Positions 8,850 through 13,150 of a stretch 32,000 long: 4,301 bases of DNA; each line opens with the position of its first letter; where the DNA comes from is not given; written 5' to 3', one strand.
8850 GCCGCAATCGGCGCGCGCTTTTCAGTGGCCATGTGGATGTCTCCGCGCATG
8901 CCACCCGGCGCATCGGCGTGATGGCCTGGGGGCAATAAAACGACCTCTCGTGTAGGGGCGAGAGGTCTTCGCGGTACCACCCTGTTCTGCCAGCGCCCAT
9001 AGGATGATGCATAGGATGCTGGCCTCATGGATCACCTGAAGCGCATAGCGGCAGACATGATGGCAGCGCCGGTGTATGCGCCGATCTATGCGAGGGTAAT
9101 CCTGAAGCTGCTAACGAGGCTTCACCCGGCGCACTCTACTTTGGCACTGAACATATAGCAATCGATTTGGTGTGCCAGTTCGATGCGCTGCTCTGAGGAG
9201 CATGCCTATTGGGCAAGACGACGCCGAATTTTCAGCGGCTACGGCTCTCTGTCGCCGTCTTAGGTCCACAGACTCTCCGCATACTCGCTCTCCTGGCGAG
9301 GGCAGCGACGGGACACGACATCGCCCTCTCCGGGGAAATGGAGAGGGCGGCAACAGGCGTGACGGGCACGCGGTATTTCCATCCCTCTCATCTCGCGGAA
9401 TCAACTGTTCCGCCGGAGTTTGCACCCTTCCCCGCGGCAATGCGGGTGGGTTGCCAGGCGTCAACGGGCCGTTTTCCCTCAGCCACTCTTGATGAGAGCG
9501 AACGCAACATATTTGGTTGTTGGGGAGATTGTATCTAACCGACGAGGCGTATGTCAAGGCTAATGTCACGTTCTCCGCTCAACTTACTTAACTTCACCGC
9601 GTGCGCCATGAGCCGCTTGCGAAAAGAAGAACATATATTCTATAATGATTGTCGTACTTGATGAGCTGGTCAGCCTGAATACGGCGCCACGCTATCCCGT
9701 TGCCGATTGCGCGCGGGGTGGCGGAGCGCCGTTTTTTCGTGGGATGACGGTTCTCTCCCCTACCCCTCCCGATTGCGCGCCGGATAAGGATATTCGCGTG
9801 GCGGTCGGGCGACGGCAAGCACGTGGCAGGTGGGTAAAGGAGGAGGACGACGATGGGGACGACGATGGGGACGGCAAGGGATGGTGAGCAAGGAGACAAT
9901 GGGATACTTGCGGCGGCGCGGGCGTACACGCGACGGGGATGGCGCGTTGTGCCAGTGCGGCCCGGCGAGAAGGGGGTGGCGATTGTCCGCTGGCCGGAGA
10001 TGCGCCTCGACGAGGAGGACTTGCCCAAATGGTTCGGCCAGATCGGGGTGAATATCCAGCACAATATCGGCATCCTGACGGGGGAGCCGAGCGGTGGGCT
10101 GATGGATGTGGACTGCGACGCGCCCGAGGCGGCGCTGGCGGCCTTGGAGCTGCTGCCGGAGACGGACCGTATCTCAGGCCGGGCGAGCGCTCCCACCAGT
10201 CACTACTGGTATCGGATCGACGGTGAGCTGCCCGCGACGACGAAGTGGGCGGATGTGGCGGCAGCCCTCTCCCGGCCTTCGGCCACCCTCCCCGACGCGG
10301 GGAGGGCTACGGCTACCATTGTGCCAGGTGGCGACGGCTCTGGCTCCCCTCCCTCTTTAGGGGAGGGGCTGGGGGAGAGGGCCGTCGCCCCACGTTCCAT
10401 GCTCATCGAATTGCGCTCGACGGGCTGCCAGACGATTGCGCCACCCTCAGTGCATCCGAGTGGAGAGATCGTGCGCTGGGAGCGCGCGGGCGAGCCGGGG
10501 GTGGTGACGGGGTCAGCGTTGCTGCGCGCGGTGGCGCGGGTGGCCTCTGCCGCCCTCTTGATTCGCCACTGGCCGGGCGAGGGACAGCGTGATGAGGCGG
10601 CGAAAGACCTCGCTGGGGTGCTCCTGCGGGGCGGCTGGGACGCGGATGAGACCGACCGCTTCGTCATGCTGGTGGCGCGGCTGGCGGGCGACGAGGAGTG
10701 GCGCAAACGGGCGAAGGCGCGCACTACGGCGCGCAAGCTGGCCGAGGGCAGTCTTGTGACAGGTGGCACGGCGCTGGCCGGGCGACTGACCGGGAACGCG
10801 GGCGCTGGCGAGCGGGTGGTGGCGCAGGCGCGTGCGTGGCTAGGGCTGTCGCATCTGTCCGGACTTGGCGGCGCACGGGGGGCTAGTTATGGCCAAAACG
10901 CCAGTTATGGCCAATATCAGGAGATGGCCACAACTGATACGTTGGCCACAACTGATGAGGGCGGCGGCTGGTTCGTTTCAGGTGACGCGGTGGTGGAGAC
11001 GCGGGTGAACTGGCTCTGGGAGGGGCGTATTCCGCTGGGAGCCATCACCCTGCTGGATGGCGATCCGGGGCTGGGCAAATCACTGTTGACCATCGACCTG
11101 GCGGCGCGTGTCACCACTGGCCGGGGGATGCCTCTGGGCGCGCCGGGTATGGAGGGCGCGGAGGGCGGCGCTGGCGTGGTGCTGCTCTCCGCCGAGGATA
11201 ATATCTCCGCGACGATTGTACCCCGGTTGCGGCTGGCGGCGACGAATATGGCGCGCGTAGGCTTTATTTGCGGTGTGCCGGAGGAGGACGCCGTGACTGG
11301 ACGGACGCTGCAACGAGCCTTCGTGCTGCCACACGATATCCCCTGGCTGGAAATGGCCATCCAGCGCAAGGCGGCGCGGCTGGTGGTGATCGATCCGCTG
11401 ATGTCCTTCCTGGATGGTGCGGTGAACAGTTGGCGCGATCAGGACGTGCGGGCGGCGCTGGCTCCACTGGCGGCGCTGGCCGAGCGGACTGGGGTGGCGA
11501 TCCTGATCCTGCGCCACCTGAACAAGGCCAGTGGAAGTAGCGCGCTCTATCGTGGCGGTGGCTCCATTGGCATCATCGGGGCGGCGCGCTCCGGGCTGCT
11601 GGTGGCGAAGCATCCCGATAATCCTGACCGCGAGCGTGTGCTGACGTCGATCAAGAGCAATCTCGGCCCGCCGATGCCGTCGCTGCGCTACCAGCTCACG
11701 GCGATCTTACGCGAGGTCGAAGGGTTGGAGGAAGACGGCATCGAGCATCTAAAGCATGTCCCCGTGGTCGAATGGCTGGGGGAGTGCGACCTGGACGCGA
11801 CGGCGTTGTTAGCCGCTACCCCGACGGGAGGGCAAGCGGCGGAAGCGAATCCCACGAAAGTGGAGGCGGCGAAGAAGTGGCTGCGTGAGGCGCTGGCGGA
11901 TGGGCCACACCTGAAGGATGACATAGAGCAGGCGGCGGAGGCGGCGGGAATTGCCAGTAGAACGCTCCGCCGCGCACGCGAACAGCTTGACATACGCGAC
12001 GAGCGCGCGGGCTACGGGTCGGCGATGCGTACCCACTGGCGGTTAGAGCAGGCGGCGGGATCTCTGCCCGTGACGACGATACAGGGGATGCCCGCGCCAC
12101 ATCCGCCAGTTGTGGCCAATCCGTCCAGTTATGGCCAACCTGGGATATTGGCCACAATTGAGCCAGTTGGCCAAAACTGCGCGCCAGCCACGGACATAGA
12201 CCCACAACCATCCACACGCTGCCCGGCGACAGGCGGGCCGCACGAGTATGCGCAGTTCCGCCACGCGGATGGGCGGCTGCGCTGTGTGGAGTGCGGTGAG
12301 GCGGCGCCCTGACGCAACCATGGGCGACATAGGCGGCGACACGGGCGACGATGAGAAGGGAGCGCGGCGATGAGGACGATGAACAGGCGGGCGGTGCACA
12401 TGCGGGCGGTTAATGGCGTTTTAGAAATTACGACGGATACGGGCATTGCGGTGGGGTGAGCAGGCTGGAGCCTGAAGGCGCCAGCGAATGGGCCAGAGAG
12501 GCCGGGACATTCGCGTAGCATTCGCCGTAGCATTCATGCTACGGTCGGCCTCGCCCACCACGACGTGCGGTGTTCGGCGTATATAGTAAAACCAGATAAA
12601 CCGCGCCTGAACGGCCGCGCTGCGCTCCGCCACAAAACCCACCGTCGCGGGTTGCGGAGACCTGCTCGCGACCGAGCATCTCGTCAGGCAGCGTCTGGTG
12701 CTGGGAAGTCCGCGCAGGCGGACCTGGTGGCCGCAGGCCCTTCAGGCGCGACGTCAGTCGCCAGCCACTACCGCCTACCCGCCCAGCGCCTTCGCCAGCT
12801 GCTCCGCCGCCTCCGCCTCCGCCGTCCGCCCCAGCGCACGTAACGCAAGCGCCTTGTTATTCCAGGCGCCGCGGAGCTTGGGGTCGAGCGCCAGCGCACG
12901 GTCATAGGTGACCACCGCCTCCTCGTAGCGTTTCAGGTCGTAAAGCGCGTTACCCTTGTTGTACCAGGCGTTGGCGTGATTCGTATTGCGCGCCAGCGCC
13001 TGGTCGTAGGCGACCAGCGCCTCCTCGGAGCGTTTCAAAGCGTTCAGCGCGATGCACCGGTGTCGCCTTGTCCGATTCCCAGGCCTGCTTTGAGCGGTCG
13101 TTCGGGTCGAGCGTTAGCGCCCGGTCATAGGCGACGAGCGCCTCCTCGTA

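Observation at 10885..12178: Two forward-forward-reverse-reverse cassettes of a 12-bp motif inside the PrimPol-helicase ORF: candidate embedded replication origin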

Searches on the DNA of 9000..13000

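Call 78: search_rna_families(source=window, start=9000, end=13000, threshold=evalue, max_evalue=1)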
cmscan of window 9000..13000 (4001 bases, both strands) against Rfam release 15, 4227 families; matches with E-value up to 1: 2.
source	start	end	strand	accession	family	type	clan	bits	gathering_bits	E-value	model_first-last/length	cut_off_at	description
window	9385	9498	-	RF00162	SAM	Cis-reg; riboswitch;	CL00012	71.2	44.4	7.4e-16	1-108/108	no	SAM riboswitch aptamer (S box leader)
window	9281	9361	-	RF02232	sX13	Gene; sRNA;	-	20.3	50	0.97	1-115/115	no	Xanthomonadaceae sRNA sX13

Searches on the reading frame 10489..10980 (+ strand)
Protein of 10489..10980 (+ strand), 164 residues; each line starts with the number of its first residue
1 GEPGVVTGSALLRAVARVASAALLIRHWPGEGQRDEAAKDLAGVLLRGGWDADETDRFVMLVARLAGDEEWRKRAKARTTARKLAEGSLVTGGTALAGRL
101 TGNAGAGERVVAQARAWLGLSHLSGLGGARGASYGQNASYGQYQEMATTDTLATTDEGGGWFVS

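Call 31: search_protein_families(library=pfam, proteins=[window:10489-10980:+], max_evalue=10)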
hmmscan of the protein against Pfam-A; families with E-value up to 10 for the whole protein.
window:10489-10980:+ (164 aa): 0 families

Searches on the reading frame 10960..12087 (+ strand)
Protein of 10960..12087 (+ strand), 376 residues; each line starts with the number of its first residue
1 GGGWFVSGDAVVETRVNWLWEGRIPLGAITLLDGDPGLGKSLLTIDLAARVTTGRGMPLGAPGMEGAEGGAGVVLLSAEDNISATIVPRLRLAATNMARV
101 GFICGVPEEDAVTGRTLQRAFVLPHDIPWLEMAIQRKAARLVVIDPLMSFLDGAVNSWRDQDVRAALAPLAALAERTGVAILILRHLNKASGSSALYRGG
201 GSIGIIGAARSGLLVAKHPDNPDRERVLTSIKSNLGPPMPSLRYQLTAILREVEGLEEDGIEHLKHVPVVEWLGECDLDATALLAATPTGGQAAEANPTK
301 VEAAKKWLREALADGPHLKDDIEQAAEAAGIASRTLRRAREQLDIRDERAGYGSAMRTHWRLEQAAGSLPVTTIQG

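Call 52: search_dna_similar(query=window:10960-12087:+, collection=plasmids, mode=protein, max_rows=25)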
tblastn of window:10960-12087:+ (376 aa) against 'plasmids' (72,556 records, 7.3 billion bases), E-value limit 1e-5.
Records with a match: 13; places in all: 14; records where one place covers at least 80% of the query: 9.
Best place of each record, by identity: <60% 13.
By first word of the organism name: Campylobacter 3; Subdoligranulum 2; Streptomyces 2; Pseudomonas 2; Ralstonia 1; Corynebacterium 1; Pusillibacter 1; Ruegeria 1.
By predicted mobility (MOB-suite, as given by PLSDB): non-mobilizable 6; conjugative 5; mobilizable 2.
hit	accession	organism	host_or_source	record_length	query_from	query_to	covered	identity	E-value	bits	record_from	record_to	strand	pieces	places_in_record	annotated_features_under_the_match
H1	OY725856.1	Subdoligranulum variabile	-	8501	14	346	89%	32.9%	1e-22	106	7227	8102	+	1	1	record has no annotation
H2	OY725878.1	Subdoligranulum variabile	-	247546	14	343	88%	33.2%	1e-23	110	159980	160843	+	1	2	record has no annotation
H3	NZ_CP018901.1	Campylobacter coli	Retail chichen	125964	14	346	89%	32.6%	5e-22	105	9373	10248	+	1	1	AAA family ATPase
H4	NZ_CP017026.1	Campylobacter coli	Cell culture,Housefly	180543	14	346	89%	32.6%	5e-22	105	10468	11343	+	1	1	AAA family ATPase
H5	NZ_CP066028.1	Campylobacter coli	-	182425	14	346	89%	32.6%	5e-22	105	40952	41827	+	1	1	AAA family ATPase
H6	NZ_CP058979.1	Streptomyces sp. NEAU-sy36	whole organism,maize rhizosphere soil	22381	16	365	93%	29.4%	7e-22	104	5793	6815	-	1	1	AAA family ATPase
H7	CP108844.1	Streptomyces chartreusis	-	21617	16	365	93%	28.6%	5e-20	99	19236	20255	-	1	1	AAA family ATPase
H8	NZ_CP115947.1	Ralstonia solanacearum MolK2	Musa sp.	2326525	5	375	99%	26.0%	2e-11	73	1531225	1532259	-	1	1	record has no annotation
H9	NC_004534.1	Corynebacterium glutamicum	-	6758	17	348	88%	26.6%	4e-10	69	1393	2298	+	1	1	AAA family ATPase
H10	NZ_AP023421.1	Pusillibacter faecalis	Homo sapiens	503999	133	343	56%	37.7%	1e-12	77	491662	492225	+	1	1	none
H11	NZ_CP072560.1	Pseudomonas sp. BYT-1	activated sludge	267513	3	196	52%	29.8%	4e-9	66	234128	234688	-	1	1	AAA family ATPase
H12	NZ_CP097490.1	Pseudomonas sp. BYT-5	wastewater treatment tank,soil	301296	3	196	52%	29.8%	4e-9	66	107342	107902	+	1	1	AAA family ATPase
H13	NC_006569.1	Ruegeria pomeroyi DSS-3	-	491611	16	197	48%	31.1%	5e-7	59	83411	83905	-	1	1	AAA family ATPase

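Call 53: search_dna_similar(query=window:10960-12087:+, collection=phages, mode=protein, max_rows=25)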
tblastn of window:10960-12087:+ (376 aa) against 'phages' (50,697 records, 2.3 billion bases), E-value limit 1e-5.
Records with a match: 76; places in all: 76; records where one place covers at least 80% of the query: 38.
Best place of each record, by identity: <60% 76.
By first word of the organism name: Microbacterium 43; Mycobacterium 26; Bacteriophage 7.
By host as written in the record: Microbacterium foliorum NRRL B-24224 29; Mycobacterium smegmatis mc2 155 18; Microbacterium foliorum NRRL B-24224 SEA 10; - 7; Mycobacterium smegmatis mc2155 4; Microbacterium paraoxydans NRRL B-14843 3; Mycobacterium smegmatis mc#155 2; Mycobacterium smegmatic mc2 155 2; and 1 more.
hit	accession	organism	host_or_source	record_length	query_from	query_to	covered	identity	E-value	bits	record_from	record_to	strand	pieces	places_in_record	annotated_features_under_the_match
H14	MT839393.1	Bacteriophage sp.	human fecal samples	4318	16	351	89%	32.3%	4e-25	112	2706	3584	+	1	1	record has no annotation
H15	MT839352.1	Bacteriophage sp.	human fecal samples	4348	11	346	89%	31.9%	2e-24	110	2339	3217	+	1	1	record has no annotation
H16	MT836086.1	Bacteriophage sp.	human fecal samples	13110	3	349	92%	30.5%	1e-18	94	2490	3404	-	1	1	record has no annotation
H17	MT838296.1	Bacteriophage sp.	human fecal samples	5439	16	351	89%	29.9%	3e-22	104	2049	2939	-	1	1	record has no annotation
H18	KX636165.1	Mycobacterium phage Gengar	Mycobacterium smegmatis mc2 155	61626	5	362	95%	27.2%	7e-7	57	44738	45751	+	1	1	DNA primase/polymerase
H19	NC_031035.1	Mycobacterium phage Gengar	Mycobacterium smegmatis mc2 155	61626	5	362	95%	27.2%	7e-7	57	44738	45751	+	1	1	DNA polymerase/primase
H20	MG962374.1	Mycobacterium phage Paola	Mycobacterium smegmatis mc2 155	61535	5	362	95%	26.9%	3e-6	56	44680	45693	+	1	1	63: DNA primase/polymerase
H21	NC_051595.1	Mycobacterium phage Paola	Mycobacterium smegmatis mc2 155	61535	5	362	95%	26.9%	3e-6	56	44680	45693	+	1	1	63: DNA polymerase/primase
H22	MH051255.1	Mycobacterium phage Leston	Mycobacterium smegmatis mc2 155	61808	5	362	95%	26.9%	3e-6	56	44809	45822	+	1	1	63: DNA primase/polymerase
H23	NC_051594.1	Mycobacterium phage Leston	Mycobacterium smegmatis mc2 155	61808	5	362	95%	26.9%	3e-6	56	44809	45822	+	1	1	63: DNA polymerase/primase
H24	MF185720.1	Mycobacterium phage Guillsminger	Mycobacterium smegmatis mc2 155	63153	5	362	95%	26.9%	3e-6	56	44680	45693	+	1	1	64: DNA primase/polymerase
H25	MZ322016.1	Mycobacterium phage SoSeph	Mycobacterium smegmatis mc2 155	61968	5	362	95%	26.9%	3e-6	55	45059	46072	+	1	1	64: DNA primase/polymerase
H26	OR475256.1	Mycobacterium phage Heftyboy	Mycobacterium smegmatis mc2 155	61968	5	362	95%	26.9%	3e-6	55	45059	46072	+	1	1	64: DNA primase/polymerase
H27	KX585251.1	Mycobacterium phage Waterfoul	Mycobacterium smegmatis mc2 155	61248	5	362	95%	26.9%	4e-6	55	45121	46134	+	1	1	hypothetical protein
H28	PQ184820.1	Mycobacterium phage Miryou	Mycobacterium smegmatis mc2155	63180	5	362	95%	26.9%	4e-6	55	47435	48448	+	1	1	67: DNA primase/polymerase/helicase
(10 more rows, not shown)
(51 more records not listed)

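Call 54: get_annotated_region(hit=H9, flank=4000)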
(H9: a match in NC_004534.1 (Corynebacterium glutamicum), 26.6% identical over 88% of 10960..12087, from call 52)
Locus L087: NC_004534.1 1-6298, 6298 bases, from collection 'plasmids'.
description: Corynebacterium glutamicum plasmid pCG2, complete sequence
organism: Corynebacterium glutamicum (NCBI taxid 1718)
taxonomy: Bacteria; Actinomycetota; Actinomycetes; Mycobacteriales; Corynebacteriaceae; Corynebacterium; Corynebacterium glutamicum
host: -; source: -; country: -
typing (MOB-suite, as given by PLSDB): non-mobilizable; replicon rep_cluster_314
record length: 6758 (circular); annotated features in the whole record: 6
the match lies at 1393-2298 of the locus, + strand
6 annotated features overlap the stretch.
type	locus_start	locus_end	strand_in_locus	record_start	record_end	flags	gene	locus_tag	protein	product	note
CDS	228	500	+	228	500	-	-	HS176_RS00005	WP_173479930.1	hypothetical protein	-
CDS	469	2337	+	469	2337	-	-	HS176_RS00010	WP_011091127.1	AAA family ATPase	-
CDS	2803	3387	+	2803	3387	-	-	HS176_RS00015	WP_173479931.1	hypothetical protein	-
CDS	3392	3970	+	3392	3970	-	-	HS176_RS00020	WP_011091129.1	hypothetical protein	-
CDS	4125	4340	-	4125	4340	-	-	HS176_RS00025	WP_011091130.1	hypothetical protein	-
CDS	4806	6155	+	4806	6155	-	-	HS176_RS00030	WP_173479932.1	hypothetical protein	-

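Call 55: get_annotated_region(hit=H6, flank=5000)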
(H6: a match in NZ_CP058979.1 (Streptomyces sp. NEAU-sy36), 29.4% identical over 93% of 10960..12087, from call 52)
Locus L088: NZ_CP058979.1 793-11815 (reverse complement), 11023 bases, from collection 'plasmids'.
description: Streptomyces sp. NEAU-sy36 plasmid unnamed2, complete sequence
organism: Streptomyces sp. NEAU-sy36 (NCBI taxid 2751189)
taxonomy: Bacteria; Actinomycetota; Actinomycetes; Kitasatosporales; Streptomycetaceae; Streptomyces; Streptomyces sp. NEAU-sy36
host: -; source: whole organism,maize rhizosphere soil; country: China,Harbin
typing (MOB-suite, as given by PLSDB): non-mobilizable
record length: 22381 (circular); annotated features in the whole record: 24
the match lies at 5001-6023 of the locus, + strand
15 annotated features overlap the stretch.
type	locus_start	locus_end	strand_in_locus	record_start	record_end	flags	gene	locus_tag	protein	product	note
CDS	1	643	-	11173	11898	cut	-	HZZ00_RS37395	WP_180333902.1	hypothetical protein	-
CDS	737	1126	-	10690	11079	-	-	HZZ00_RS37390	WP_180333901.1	hypothetical protein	-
CDS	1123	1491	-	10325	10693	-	-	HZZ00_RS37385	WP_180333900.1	hypothetical protein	-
CDS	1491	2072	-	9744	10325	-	-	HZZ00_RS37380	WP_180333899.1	HNH endonuclease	-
CDS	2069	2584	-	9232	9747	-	-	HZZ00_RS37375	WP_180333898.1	hypothetical protein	-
CDS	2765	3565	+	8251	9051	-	-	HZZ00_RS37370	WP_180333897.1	GntR family transcriptional regulator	-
CDS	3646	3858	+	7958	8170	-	-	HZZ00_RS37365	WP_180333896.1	helix-turn-helix domain-containing protein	-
CDS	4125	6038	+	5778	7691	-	-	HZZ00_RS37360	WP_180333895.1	AAA family ATPase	-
CDS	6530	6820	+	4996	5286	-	-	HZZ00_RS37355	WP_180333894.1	hypothetical protein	-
CDS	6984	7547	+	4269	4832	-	-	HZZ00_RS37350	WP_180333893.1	DUF4352 domain-containing protein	-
CDS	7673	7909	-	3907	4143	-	-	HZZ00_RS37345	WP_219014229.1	DUF2274 domain-containing protein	-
CDS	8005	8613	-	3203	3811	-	-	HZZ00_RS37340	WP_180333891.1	ParA family protein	-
CDS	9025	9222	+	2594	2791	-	-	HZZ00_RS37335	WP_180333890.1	hypothetical protein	-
CDS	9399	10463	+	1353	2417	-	-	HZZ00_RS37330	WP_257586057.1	tyrosine-type recombinase/integrase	GO:0015074 - DNA integration [Evidence IEA]; GO:0006310 - DNA recombination [Evidence IEA]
CDS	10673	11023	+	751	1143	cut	-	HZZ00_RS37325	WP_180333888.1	hypothetical protein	-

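Call 56: get_annotated_region(hit=H14, flank=4000)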
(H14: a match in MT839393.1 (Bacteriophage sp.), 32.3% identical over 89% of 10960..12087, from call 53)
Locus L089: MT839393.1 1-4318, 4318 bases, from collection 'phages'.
description: UNVERIFIED: Bacteriophage sp. clone scaffold_10572 genomic sequence.
organism: Bacteriophage sp. (NCBI taxid 38018)
taxonomy: Viruses
host: -; source: human fecal samples; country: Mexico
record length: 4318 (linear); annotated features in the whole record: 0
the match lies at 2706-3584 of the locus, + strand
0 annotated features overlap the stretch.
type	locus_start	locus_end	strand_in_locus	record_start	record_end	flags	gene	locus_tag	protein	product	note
